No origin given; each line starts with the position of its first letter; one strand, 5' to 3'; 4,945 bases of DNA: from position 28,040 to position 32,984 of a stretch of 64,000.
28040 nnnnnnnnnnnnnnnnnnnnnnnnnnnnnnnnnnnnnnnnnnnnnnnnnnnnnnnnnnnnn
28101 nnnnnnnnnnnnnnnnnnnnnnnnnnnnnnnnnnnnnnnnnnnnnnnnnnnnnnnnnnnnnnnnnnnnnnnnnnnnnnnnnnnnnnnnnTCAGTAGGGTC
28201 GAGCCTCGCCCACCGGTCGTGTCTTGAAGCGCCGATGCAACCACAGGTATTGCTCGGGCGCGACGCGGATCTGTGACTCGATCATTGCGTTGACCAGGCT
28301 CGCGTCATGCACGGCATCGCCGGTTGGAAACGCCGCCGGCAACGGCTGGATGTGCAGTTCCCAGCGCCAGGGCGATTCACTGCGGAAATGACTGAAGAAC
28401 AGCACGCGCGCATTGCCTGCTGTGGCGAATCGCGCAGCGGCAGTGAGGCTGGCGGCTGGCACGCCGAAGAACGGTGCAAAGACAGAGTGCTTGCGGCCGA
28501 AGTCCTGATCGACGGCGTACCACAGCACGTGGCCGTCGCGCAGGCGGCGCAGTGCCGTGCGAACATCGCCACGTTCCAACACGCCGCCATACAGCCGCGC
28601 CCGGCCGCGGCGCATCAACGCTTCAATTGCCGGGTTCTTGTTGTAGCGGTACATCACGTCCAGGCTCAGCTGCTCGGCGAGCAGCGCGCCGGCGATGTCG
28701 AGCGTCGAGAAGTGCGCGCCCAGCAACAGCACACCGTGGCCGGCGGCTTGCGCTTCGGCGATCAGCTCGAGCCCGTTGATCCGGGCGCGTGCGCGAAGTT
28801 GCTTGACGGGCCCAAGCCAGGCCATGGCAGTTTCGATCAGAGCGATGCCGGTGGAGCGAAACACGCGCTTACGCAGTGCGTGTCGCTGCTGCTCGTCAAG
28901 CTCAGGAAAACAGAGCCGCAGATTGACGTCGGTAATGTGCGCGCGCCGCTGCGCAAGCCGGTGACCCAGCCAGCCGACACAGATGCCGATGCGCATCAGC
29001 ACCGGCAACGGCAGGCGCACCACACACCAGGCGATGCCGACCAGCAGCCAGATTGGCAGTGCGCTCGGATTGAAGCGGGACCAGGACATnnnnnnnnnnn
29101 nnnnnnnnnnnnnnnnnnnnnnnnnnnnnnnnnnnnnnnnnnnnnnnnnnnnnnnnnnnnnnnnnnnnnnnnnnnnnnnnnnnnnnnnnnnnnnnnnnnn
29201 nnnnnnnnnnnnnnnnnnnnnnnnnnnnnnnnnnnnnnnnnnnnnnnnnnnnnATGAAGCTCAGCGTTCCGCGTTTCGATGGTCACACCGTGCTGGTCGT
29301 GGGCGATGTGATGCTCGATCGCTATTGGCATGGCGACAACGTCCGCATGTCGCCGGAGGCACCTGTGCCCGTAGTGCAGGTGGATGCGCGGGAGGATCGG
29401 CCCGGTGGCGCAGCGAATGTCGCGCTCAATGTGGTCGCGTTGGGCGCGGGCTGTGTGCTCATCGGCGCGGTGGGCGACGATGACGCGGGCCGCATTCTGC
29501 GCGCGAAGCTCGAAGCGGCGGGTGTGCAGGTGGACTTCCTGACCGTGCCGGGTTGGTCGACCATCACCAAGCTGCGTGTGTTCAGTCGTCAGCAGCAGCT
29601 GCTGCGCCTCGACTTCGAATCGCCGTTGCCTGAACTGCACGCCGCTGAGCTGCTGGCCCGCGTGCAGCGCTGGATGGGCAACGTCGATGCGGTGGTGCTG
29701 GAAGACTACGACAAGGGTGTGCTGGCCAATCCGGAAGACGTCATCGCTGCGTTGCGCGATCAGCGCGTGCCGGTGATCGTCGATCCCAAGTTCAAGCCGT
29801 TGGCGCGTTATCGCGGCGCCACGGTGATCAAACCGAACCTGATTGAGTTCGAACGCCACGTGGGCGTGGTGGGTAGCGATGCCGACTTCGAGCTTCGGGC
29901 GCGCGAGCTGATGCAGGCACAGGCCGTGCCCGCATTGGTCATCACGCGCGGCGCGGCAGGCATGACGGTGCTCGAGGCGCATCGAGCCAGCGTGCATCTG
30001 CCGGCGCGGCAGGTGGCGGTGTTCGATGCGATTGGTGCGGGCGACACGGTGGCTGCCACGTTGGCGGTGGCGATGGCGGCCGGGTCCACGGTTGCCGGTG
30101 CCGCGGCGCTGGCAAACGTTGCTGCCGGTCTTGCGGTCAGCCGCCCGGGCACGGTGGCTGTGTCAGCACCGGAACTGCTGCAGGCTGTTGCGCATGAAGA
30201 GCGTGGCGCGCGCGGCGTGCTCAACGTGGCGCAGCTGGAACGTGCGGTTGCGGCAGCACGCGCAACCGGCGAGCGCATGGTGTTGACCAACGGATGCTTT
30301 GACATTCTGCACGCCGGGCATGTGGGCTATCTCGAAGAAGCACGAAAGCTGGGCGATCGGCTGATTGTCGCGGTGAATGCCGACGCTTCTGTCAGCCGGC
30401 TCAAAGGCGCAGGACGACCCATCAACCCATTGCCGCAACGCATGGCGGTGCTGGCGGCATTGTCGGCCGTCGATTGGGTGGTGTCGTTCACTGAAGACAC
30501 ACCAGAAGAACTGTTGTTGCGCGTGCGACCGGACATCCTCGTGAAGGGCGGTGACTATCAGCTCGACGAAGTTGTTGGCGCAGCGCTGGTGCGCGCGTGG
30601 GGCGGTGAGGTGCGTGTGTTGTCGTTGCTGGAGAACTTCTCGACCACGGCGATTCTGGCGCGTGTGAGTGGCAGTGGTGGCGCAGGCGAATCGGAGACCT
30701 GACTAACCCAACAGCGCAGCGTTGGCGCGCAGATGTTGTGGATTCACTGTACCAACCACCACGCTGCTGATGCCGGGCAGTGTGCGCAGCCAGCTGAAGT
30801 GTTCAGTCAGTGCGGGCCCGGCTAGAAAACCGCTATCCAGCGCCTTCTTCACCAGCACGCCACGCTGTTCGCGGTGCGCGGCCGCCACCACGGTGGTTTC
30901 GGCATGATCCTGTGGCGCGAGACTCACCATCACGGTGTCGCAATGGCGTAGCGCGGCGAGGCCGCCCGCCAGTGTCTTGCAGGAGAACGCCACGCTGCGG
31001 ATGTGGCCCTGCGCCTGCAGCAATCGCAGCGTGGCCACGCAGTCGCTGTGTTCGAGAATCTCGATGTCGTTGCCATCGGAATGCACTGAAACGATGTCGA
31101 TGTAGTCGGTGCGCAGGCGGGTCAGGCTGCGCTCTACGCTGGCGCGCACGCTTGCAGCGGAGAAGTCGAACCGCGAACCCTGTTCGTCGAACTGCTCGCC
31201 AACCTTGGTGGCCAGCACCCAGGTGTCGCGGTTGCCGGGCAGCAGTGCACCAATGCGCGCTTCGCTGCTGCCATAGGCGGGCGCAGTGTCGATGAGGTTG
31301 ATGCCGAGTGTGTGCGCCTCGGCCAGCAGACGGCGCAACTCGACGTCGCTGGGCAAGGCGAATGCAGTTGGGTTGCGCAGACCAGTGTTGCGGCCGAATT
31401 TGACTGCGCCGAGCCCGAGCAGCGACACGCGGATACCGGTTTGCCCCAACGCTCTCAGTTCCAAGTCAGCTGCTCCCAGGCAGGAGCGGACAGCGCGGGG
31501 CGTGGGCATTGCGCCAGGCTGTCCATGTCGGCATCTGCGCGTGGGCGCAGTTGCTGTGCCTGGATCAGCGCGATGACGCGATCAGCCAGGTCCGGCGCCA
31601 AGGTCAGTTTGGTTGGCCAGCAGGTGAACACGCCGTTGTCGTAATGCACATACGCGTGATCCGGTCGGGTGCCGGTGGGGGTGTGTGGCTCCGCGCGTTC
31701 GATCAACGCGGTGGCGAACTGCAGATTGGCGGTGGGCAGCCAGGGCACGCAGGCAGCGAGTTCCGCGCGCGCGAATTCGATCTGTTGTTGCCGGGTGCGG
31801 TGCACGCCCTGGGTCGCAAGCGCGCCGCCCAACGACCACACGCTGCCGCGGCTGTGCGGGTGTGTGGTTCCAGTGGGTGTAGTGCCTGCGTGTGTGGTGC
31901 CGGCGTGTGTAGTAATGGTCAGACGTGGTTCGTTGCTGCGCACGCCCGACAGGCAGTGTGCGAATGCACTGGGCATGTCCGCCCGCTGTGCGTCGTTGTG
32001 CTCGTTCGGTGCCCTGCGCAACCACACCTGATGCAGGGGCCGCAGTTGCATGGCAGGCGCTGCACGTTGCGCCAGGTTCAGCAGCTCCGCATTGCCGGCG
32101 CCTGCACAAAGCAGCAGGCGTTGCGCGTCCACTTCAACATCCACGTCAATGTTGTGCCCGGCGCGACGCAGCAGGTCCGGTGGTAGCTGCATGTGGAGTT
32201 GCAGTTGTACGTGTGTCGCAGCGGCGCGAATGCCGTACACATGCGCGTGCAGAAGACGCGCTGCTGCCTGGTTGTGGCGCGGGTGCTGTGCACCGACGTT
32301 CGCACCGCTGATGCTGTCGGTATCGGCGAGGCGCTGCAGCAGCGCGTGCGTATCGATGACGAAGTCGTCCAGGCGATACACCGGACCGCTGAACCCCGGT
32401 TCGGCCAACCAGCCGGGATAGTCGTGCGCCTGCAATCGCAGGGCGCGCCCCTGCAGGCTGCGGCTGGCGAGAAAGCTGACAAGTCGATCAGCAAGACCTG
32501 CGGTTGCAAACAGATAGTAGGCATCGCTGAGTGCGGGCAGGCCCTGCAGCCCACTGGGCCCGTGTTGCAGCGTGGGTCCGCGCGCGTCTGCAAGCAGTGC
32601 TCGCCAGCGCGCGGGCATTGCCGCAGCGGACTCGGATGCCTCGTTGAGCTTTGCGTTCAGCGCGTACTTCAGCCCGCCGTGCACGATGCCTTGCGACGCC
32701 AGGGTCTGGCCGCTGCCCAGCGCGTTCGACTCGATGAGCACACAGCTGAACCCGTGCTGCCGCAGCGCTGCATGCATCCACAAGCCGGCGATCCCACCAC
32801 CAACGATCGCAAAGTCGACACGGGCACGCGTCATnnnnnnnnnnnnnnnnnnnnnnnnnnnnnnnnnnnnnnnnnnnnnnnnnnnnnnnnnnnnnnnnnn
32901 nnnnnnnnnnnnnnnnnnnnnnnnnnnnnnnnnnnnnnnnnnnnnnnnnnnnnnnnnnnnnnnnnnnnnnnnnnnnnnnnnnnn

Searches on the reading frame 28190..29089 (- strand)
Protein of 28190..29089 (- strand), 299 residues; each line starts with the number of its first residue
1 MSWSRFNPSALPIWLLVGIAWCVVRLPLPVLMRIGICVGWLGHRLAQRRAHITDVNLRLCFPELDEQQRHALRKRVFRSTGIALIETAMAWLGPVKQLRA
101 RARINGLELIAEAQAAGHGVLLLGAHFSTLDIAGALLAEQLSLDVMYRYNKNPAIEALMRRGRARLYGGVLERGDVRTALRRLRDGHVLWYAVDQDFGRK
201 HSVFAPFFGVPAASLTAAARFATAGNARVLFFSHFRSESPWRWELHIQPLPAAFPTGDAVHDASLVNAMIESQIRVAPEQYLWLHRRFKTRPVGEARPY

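Call 22: search_protein_families(library=pfam, proteins=[window:28190-29089:-], max_evalue=0.0001)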
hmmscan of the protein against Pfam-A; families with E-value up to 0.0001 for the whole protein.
window:28190-29089:- (299 aa): 1 family
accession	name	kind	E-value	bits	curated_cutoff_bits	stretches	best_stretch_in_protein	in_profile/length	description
PF03279.18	Lip_A_acyltrans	-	1.6e-65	221.7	22.3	1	5-290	8-295/295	Bacterial lipid A biosynthesis acyltransferase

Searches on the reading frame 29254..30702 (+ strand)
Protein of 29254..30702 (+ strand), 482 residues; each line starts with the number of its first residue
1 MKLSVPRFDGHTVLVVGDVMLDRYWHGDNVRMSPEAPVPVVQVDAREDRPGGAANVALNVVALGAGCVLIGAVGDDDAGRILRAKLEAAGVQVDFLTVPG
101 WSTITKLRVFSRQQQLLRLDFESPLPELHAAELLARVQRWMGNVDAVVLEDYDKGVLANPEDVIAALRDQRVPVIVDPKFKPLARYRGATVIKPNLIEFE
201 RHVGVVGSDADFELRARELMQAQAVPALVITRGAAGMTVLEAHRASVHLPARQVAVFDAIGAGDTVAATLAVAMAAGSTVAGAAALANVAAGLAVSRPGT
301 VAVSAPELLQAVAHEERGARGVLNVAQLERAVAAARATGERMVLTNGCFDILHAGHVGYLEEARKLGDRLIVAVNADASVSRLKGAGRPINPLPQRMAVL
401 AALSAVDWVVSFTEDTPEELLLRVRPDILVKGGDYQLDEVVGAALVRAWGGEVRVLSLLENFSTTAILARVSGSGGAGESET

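Call 22: search_protein_families(library=pfam, proteins=[window:29254-30702:+], max_evalue=0.0001)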
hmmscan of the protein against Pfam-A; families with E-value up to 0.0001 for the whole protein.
window:29254-30702:+ (482 aa): 2 families
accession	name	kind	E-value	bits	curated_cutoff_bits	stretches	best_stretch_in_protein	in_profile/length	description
PF00294.29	PfkB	-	2.4e-38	132.6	25.8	1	13-302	4-297/302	pfkB family carbohydrate kinase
PF01467.32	CTP_transf_like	-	8.2e-19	68.6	21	1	344-452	1-110/133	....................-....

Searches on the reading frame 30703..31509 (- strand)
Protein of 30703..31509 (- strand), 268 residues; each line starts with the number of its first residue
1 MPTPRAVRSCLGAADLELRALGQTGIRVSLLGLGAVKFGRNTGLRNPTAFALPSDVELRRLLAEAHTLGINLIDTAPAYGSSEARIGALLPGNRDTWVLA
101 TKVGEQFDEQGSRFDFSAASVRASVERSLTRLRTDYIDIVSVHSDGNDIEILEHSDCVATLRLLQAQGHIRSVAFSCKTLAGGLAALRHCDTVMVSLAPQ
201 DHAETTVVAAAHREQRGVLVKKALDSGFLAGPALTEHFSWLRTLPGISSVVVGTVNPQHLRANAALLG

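Call 22: search_protein_families(library=pfam, proteins=[window:30703-31509:-], max_evalue=0.0001)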
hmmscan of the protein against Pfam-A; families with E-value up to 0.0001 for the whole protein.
window:30703-31509:- (268 aa): 1 family
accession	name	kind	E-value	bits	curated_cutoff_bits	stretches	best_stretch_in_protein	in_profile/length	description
PF00248.27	Aldo_ket_red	-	1.5e-26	93.6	24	1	31-187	2-149/291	Aldo/keto reductase family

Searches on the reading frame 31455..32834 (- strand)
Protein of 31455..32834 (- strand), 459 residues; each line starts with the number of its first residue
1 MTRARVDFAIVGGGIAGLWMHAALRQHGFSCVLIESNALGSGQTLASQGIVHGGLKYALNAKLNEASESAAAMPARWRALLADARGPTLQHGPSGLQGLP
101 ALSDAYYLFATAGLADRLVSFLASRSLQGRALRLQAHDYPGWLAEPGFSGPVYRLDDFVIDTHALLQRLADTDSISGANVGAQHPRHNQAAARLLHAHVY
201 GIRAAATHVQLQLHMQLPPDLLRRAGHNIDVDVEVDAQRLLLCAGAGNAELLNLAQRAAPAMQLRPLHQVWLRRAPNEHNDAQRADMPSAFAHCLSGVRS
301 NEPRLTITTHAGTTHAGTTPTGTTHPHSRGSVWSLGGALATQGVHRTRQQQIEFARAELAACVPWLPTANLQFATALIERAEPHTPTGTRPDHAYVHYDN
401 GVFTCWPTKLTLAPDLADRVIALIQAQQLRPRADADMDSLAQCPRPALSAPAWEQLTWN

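Call 22: search_protein_families(library=pfam, proteins=[window:31455-32834:-], max_evalue=0.0001)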
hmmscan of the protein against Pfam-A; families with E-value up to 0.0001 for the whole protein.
window:31455-32834:- (459 aa): 2 families
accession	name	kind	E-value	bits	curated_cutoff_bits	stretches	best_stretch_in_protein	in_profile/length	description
PF01266.30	DAO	-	7.4e-14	52.5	27.9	1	7-365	1-299/353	FAD dependent oxidoreductase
PF13450.12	NAD_binding_8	-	1.4e-05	25.7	21.9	1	10-38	1-29/68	NAD(P)-binding Rossmann-like domain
